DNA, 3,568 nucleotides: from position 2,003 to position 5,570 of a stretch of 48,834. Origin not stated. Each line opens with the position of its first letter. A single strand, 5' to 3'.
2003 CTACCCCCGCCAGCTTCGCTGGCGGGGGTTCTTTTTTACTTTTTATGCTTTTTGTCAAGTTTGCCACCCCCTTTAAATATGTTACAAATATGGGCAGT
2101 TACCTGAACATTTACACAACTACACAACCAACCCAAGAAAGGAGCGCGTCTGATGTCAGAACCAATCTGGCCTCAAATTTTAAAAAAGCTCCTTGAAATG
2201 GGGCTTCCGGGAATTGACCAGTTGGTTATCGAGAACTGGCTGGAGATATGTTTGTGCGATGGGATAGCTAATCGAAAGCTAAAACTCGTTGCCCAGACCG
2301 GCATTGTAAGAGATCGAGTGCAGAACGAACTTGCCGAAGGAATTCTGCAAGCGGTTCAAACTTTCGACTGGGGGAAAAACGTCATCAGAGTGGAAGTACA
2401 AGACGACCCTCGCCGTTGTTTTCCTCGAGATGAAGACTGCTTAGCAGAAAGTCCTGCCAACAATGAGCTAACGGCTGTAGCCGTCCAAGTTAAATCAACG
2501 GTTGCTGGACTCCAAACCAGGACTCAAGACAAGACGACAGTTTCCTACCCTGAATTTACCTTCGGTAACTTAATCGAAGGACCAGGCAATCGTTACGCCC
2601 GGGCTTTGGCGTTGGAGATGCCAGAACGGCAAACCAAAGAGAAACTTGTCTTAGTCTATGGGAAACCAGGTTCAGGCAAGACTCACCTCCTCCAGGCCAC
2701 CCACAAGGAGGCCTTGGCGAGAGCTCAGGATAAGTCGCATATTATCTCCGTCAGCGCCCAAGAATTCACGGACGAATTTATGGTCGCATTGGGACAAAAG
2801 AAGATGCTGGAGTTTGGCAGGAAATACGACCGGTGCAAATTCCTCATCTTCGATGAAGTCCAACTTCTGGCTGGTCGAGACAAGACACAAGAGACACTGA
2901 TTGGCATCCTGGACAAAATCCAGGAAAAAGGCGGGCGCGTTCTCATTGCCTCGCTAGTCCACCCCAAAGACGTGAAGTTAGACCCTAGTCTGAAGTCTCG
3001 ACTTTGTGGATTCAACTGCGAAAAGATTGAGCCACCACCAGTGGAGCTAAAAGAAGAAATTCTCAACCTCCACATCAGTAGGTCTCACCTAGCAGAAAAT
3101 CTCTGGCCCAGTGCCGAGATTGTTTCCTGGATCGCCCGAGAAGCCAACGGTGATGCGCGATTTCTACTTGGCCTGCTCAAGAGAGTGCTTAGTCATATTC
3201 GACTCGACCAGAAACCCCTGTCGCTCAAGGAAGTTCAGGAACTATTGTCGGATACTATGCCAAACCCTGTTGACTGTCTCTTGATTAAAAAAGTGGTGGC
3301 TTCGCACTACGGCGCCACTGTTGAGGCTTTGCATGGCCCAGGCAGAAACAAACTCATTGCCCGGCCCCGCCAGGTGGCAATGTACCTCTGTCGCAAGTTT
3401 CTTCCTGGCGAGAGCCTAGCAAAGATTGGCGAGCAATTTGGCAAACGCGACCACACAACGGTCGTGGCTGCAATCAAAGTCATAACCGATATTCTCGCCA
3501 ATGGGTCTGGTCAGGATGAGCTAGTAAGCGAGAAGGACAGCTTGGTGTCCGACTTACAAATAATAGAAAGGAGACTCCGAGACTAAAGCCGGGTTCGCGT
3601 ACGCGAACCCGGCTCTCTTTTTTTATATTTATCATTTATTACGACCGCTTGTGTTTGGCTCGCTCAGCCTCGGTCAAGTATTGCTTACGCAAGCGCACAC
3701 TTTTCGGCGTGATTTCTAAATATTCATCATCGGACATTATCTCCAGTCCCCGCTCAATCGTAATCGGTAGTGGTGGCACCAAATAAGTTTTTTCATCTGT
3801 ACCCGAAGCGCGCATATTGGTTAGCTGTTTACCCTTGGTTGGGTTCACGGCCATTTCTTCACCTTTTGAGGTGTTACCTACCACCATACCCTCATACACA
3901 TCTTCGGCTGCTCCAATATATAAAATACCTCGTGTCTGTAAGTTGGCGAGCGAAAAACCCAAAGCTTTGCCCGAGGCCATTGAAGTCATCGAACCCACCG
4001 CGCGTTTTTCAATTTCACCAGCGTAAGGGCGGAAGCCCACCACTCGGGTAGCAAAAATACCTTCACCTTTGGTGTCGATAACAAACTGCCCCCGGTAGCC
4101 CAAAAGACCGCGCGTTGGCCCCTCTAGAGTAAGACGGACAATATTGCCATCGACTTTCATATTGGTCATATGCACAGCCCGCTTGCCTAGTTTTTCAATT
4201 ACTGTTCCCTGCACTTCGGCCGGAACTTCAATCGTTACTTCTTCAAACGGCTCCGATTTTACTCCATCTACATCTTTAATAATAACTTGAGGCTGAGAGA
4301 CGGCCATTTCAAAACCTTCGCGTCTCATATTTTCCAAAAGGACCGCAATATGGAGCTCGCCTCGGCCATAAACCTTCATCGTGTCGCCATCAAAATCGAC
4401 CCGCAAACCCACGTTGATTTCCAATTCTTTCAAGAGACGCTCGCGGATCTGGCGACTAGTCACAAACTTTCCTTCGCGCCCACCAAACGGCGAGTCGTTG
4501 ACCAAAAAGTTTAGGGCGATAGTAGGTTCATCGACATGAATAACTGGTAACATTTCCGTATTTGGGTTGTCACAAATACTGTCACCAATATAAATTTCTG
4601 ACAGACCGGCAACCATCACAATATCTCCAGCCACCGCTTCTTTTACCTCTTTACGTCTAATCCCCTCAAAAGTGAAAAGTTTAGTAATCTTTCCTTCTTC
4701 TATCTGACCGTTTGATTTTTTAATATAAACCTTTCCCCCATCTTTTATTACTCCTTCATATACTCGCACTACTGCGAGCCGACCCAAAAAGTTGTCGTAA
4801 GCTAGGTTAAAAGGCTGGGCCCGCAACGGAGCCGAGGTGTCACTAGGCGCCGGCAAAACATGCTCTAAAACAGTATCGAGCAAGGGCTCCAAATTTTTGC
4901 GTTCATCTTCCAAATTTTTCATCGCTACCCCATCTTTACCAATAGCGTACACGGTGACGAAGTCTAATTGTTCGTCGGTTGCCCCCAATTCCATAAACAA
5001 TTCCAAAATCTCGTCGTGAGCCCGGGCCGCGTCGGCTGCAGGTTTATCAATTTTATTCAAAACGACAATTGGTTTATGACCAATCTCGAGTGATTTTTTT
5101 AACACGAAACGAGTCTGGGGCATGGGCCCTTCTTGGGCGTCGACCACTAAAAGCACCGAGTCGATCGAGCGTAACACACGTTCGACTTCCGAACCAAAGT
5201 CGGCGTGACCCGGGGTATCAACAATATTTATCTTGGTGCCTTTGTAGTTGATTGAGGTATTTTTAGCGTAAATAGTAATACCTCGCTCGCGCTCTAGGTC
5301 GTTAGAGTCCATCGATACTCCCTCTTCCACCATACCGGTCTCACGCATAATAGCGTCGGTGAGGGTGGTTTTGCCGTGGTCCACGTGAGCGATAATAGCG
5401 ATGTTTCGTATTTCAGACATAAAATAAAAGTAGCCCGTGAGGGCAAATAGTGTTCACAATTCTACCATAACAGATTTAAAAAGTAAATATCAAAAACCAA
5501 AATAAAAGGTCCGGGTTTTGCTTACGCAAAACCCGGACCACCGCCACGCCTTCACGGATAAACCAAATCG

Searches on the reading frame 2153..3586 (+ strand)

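Call 20: search_protein_families(library=pfam, proteins=[window:2153-3586:+], max_evalue=0.001)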
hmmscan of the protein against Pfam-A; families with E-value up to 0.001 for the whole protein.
window:2153-3586:+ (477 aa): 10 families
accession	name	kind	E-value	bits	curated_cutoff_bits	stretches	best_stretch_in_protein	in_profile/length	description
PF00308.24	Bac_DnaA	-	1.8e-27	96.9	23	1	134-284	4-155/162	Bacterial DnaA ATPAse domain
PF08299.17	Bac_DnaA_C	-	3.6e-24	85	31.5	1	378-443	4-68/69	Bacterial dnaA protein helix-turn-helix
PF00004.35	AAA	-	1.9e-08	35.3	21.2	1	166-267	1-107/131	ATPase family associated with various cellular activities (AAA)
PF01695.23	IstB_IS21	-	4.2e-06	26.9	24.1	1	161-267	91-193/238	IstB-like ATP binding protein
PF13191.12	AAA_16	-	8.7e-06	26.8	32.6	1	153-224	15-96/167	AAA ATPase domain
PF13401.12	AAA_22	-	1.1e-05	26.2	27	0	162-209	4-50/130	AAA domain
PF01443.25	Viral_helicase1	-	0.00011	22.6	21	1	167-240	2-72/228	Viral superfamily 1 RNA helicase core domain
PF13173.12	AAA_14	-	0.00011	22.6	27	1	163-241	2-76/129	AAA domain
PF06414.18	Zeta_toxin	-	0.00045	20.1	22.3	0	157-192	11-44/199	Zeta toxin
PF09848.15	SLFN-g3_helicase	-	0.00088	19.1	24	0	164-246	2-98/354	Schlafen group 3, DNA/RNA helicase domain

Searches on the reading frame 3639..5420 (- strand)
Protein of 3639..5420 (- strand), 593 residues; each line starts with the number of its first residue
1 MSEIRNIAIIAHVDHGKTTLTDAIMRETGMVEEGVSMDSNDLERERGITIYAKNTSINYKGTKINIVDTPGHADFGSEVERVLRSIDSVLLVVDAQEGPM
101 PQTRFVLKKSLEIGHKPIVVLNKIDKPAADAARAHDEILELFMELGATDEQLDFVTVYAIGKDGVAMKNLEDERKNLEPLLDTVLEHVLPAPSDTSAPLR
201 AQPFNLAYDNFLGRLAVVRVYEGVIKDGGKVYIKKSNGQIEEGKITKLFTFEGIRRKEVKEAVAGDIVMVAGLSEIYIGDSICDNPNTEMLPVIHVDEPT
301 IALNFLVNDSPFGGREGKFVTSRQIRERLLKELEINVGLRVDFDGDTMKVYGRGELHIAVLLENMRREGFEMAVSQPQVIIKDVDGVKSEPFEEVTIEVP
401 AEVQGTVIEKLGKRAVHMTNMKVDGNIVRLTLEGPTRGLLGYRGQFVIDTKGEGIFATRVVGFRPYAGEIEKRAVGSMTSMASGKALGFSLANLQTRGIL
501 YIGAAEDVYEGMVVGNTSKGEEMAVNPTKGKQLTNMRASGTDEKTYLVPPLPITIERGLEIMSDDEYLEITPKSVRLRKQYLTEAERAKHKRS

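Call 20: search_protein_families(library=pfam, proteins=[window:3639-5420:-], max_evalue=0.001)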
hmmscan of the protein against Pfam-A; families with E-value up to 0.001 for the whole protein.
window:3639-5420:- (593 aa): 7 families
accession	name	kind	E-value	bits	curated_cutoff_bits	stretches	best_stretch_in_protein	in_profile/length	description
PF00009.33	GTP_EFTU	-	6.4e-52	176.3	26.5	1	3-188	2-186/188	Elongation factor Tu GTP binding domain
PF21018.2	BipA_C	-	1.2e-37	128.4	23.8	1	476-583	2-109/110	TypA/BipA C-terminal domain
PF00679.30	EFG_C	-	4.8e-17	62.2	27.9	1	389-472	3-87/89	Elongation factor G C-terminus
PF03144.31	GTP_EFTU_D2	-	1e-12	48.7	30.3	1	213-283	1-73/73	Elongation factor Tu domain 2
PF22042.2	EF-G_D2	-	1.9e-12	47.5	27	1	204-284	7-83/84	Elongation factor G domain 2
PF01926.29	MMR_HSR1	-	2.8e-08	34.3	21.9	1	7-123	2-113/113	50S ribosome-binding GTPase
PF02421.24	FeoB_N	-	4.5e-05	23.4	27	1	46-139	31-130/156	Ferrous iron transport protein B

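Call 73: find_homologous_proteins(query=window:3639-5420:-, max_evalue=1e-50)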
Query window:3639-5420:- (593 aa): 8000 proteins with E <= 1e-50 among 8000 candidates; the best 120 are listed.
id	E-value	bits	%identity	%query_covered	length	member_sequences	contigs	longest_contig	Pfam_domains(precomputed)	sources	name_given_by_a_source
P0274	0.0e+0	1299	100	100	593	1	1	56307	PF21018.3,PF01926.30,PF00679.31,PF00009.34,PF03144.32,PF22042.3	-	-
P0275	0.0e+0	1199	91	100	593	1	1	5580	PF21018.3,PF01926.30,PF00679.31,PF00009.34,PF03144.32,PF22042.3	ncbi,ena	ncbi:MAG: translational GTPase TypA [Patescibacteria group bacterium]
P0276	0.0e+0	1196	91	100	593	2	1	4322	PF21018.3,PF01926.30,PF00679.31,PF00009.34,PF03144.32,PF22042.3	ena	-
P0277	0.0e+0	1193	91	100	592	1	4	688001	PF21018.3,PF01926.30,PF00679.31,PF00009.34,PF03144.32,PF22042.3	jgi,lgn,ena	-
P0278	0.0e+0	1177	89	100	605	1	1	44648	PF21018.3,PF01926.30,PF00679.31,PF00009.34,PF03144.32,PF22042.3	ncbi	-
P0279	0.0e+0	1157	88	100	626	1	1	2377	PF21018.3,PF01926.30,PF00679.31,PF00009.34,PF03144.32,PF22042.3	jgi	jgi:GTP-binding protein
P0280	0.0e+0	1124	91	94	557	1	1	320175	PF21018.3,PF01926.30,PF00679.31,PF00009.34,PF03144.32,PF22042.3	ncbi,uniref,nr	ncbi:MAG: GTP-binding protein TypA [Candidatus Vogelbacteria bacterium RIFOXYD1_FULL_44_32]|uniref:G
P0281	0.0e+0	1098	82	99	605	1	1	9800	PF21018.3,PF01926.30,PF00679.31,PF00009.34,PF03144.32,PF22042.3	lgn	-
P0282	0.0e+0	1095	83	100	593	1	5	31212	PF21018.3,PF01926.30,PF00679.31,PF02421.25,PF00009.34,PF03144.32,PF22042.3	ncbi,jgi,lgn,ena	ncbi:MAG TPA: translational GTPase TypA [Candidatus Paceibacterota bacterium]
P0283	0.0e+0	1094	83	100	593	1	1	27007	PF21018.3,PF01926.30,PF00679.31,PF02421.25,PF00009.34,PF03144.32,PF22042.3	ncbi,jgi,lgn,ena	-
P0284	0.0e+0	1093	83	100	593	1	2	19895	PF21018.3,PF01926.30,PF00679.31,PF02421.25,PF00009.34,PF03144.32,PF22042.3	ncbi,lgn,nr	ncbi:MAG: GTP-binding protein [Patescibacteria group bacterium]|nr:GTP-binding protein [Patescibacte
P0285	0.0e+0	1092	83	99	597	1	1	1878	PF21018.3,PF01926.30,PF00679.31,PF02421.25,PF00009.34,PF03144.32,PF22042.3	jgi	jgi:GTP-binding protein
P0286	0.0e+0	1091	83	100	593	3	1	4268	PF21018.3,PF01926.30,PF00679.31,PF00009.34,PF03144.32,PF22042.3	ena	-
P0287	0.0e+0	1085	82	100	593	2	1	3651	PF21018.3,PF01926.30,PF00679.31,PF02421.25,PF00009.34,PF03144.32,PF22042.3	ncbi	-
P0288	0.0e+0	1072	81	100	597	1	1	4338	PF21018.3,PF01926.30,PF00679.31,PF02421.25,PF00009.34,PF03144.32,PF22042.3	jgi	-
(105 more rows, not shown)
